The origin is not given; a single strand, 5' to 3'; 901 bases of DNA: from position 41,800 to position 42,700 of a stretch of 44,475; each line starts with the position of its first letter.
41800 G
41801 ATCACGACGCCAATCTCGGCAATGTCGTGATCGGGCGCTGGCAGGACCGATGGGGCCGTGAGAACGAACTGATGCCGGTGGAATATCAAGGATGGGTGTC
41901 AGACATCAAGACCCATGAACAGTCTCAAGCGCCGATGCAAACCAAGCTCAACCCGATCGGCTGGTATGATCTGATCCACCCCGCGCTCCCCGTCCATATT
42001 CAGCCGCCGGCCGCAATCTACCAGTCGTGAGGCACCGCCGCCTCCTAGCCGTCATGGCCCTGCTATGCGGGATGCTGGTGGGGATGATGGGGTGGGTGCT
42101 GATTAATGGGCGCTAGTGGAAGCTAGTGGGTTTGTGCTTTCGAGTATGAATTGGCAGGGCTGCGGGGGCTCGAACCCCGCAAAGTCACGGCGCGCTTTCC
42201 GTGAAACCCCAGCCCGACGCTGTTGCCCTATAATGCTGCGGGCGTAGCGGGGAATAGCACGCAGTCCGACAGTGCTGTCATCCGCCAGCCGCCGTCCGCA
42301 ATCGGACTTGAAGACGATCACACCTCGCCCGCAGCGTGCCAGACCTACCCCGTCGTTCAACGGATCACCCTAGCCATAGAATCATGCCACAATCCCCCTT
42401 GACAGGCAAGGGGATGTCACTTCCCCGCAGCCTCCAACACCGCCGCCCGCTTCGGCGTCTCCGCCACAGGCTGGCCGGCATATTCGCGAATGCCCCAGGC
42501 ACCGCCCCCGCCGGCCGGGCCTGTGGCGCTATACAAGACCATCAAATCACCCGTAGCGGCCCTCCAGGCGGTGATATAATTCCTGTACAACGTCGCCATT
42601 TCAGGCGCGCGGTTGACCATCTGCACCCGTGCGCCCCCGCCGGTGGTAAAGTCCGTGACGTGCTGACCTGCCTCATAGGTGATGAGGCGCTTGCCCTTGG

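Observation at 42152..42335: CCA-terminated, D-arm-less tRNA-like fold plus a long-range helix in the 300-bp non-coding convergence zone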

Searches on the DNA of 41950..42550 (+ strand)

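Call 6: search_rna_families(source=window, start=41950, end=42550, threshold=evalue, max_evalue=10, show_alignments=5)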
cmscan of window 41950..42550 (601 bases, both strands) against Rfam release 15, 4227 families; matches with E-value up to 10: 5.
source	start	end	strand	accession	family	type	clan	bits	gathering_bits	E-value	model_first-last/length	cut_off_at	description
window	42156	42216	-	RF01684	mascRNA-menRNA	Gene;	-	21.4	42.5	0.081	1-56/56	no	MALAT1-associated small cytoplasmic RNA/MEN beta RNA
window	42116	42193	+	RF00959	mir-612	Gene; miRNA;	-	18.5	100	1.3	1-86/86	no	mir-612 microRNA precursor family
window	42443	42475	+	RF00192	BLV_package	Cis-reg;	-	13.5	70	3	25-55/55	no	Bovine leukaemia virus RNA packaging signal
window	42216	42276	+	RF00811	mir-84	Gene; miRNA;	-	13.1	60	6.7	1-75/75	no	mir-84 microRNA precursor family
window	42080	42111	+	RF01124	sR36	Gene; snRNA; snoRNA; CD-box;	-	11.1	55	3.7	1-55/55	no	Small nucleolar RNA sR36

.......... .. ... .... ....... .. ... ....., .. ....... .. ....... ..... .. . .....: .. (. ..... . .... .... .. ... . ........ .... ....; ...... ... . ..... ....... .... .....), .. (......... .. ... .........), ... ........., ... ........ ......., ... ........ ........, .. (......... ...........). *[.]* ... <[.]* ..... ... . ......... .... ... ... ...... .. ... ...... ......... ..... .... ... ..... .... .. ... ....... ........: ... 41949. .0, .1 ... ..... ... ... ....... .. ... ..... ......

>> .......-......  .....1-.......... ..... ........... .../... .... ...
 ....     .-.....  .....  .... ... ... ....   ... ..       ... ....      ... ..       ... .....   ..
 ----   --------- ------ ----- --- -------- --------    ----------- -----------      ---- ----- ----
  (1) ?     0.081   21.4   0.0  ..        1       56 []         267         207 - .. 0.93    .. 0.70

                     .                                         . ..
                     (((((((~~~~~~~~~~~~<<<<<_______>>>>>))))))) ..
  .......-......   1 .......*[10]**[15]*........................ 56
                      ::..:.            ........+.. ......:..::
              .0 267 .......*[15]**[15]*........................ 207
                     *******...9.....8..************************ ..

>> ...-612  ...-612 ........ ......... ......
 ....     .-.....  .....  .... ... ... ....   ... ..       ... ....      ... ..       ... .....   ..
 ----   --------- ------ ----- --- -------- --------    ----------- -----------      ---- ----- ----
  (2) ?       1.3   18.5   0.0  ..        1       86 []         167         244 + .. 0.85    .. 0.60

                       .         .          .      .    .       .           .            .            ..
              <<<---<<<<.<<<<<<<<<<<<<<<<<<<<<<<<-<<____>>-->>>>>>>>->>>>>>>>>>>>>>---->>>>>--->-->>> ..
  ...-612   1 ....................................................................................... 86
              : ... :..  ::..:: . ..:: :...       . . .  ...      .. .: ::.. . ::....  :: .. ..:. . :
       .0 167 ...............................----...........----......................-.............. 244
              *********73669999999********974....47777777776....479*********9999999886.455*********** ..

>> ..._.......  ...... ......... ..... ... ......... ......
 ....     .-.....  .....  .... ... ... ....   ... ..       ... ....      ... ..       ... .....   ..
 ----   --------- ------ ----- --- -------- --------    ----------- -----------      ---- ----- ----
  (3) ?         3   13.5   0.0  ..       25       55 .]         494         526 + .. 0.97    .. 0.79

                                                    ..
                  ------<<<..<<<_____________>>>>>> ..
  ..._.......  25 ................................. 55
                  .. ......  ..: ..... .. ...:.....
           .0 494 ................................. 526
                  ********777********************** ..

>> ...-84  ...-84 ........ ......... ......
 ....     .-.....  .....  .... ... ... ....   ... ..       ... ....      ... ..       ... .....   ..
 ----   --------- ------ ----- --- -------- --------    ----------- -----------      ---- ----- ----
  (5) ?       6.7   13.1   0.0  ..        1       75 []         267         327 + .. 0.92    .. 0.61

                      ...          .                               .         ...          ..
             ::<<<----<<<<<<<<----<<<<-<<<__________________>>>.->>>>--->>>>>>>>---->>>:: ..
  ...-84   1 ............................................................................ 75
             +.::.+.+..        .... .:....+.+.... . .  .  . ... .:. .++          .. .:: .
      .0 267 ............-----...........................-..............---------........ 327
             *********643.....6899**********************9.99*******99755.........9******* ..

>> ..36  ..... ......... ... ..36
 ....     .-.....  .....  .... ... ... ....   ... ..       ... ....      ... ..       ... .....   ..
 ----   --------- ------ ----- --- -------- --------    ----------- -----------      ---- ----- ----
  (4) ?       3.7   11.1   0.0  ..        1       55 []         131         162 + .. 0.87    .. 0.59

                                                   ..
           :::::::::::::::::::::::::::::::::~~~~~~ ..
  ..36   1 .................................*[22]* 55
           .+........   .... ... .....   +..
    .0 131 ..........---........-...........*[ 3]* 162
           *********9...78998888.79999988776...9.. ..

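Call 17: search_dna_similar(query=window:42030-42420:+, collection=phages, mode=distant, max_evalue=1)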
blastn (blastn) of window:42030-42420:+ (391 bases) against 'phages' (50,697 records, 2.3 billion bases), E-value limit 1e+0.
Records with a match: 3; places in all: 3; records where one place covers at least 80% of the query: 0.
Best place of each record, by identity: 90-95% 1; 80-90% 2.
By first word of the organism name: Mycobacterium 2; Bacteriophage 1.
By host as written in the record: Mycolicibacterium smegmatis mc2155 2; - 1.
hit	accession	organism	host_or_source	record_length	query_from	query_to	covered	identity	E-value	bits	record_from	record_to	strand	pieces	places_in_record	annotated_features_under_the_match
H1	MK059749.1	Mycobacterium phage CRB2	Mycolicibacterium smegmatis mc2155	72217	294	327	9%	88.2%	4e-1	41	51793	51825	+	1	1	primase/helicase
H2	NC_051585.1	Mycobacterium phage CRB2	Mycolicibacterium smegmatis mc2155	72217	294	327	9%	88.2%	4e-1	41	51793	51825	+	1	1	DNA polymerase/primase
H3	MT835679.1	Bacteriophage sp.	human fecal samples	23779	19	46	7%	92.9%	1e-1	43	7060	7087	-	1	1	record has no annotation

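Call 58: build_rna_model(alignment_id=A4, structure=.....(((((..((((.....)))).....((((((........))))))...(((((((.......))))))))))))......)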
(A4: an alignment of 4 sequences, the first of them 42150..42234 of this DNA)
Model R1 built from alignment A4 (4 sequences, 85 columns); structure: as given.
model positions 85; base pairs 22; branch points 2; effective number of sequences 1.02; information 0.668 bits per position. Calibrated on 0.2 Mb of random sequence (short: E-values are rough).
structure used (alignment columns):
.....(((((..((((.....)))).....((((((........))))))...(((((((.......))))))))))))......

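Call 59: search_with_rna_model(model_id=R1, sources=[window, L001, L002, L003, L045, L072, L123, L124, L125, L126, L127, L128], max_evalue=10, make_alignment=true, show_alignments=0)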
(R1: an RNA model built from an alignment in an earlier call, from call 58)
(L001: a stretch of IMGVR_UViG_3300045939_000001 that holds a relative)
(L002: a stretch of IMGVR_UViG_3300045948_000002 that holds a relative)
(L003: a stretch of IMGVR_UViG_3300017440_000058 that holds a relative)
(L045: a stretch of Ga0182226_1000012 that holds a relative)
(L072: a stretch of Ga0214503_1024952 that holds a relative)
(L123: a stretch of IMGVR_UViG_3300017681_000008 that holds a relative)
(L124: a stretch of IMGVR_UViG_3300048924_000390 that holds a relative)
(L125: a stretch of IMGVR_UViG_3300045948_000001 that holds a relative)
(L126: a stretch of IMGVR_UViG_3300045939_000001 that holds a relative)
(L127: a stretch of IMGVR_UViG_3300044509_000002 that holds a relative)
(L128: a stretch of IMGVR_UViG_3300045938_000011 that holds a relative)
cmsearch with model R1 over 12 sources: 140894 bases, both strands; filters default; matches with E-value up to 10: 11.
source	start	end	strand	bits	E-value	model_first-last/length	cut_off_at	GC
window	42150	42234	-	114.8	3e-28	1-85/85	no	0.64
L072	105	189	+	112.7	1.1e-27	1-85/85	no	0.62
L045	6126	6210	+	111.1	2.9e-27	1-85/85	no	0.68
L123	1004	1088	+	111.1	2.9e-27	1-85/85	no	0.68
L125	2223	2307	-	106.9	3.9e-26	1-85/85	no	0.6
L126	1659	1743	-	106.9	3.9e-26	1-85/85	no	0.6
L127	6264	6348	-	106.9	3.9e-26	1-85/85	no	0.6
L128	4885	4967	+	79.6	7.9e-19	1-85/85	no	0.67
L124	4774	4791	+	16.6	0.056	32-49/85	no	0.72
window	6080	6146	-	12.3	0.76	1-85/85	no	0.66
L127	6196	6286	+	8.8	6.6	1-85/85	no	0.65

Alignment A5: 11 matches aligned to the model, 110 columns, each read 5' to 3' on its own strand. Consensus structure (alignment columns), stored with it:
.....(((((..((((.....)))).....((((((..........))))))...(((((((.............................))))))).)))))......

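Call 64: search_with_rna_model(model_id=R1, sources=[window, L045, L072, L126, L128], max_evalue=0.00001, make_alignment=true, show_alignments=5)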
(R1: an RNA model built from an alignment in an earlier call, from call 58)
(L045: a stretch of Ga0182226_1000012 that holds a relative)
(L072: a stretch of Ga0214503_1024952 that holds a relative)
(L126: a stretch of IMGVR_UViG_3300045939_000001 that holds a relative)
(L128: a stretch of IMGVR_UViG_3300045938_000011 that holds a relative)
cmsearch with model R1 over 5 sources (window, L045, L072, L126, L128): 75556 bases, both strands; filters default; matches with E-value up to 0.00001: 5.
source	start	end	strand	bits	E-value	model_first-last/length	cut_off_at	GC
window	42150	42234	-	114.8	1.6e-28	1-85/85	no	0.64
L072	105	189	+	112.7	6e-28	1-85/85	no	0.62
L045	6126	6210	+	111.1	1.5e-27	1-85/85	no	0.68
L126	1659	1743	-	106.9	2.1e-26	1-85/85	no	0.6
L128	4885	4967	+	79.6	4.2e-19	1-85/85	no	0.67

Alignment A6: 5 matches aligned to the model, 85 columns, each read 5' to 3' on its own strand. Consensus structure (alignment columns), stored with it:
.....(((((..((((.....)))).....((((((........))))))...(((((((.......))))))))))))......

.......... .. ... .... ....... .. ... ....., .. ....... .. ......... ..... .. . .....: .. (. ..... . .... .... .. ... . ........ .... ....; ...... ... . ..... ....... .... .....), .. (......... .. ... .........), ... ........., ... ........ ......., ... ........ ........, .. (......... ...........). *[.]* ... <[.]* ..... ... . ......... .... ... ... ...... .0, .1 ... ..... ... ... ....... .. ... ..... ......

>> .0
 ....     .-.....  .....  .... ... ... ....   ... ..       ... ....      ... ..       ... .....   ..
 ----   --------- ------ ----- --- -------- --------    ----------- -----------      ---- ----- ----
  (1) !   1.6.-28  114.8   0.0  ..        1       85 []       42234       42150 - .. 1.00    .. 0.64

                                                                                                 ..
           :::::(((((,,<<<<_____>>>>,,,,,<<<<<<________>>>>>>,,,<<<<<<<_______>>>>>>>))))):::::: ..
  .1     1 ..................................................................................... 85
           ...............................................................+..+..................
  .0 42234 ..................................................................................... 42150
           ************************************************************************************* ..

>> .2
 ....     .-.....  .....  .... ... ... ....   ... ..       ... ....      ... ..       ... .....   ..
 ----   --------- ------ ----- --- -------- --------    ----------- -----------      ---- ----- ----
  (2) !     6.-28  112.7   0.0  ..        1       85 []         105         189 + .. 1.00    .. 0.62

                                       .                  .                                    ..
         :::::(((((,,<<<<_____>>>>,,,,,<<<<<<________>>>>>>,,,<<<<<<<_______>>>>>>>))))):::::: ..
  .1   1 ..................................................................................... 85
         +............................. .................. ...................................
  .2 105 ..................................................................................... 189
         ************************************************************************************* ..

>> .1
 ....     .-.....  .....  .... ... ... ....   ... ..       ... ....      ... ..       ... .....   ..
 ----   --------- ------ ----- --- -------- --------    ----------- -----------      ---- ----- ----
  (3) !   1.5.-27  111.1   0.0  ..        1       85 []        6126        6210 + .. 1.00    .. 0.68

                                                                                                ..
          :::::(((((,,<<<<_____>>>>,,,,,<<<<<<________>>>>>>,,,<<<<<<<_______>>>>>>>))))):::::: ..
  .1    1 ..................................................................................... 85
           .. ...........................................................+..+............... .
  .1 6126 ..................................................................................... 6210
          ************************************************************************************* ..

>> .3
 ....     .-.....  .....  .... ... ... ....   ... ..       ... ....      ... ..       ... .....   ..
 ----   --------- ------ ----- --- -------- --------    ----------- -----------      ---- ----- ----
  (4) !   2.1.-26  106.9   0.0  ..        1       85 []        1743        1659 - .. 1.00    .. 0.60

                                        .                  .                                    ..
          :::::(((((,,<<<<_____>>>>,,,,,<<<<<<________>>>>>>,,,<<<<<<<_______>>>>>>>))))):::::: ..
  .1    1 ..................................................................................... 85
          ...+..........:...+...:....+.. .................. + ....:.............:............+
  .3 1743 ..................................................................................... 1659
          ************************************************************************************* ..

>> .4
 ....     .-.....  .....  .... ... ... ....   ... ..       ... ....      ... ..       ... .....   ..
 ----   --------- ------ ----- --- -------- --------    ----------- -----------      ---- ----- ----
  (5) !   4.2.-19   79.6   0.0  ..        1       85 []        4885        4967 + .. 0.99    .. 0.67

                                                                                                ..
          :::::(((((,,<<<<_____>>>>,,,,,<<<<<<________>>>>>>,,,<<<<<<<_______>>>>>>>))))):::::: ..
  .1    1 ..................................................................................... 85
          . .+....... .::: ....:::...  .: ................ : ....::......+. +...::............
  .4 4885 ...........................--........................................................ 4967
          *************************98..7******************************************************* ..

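Call 72: search_dna_similar(query=window:42145-42240:-, collection=plasmids, mode=distant, max_evalue=0.1)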
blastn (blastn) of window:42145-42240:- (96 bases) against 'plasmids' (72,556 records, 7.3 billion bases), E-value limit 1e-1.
No match.
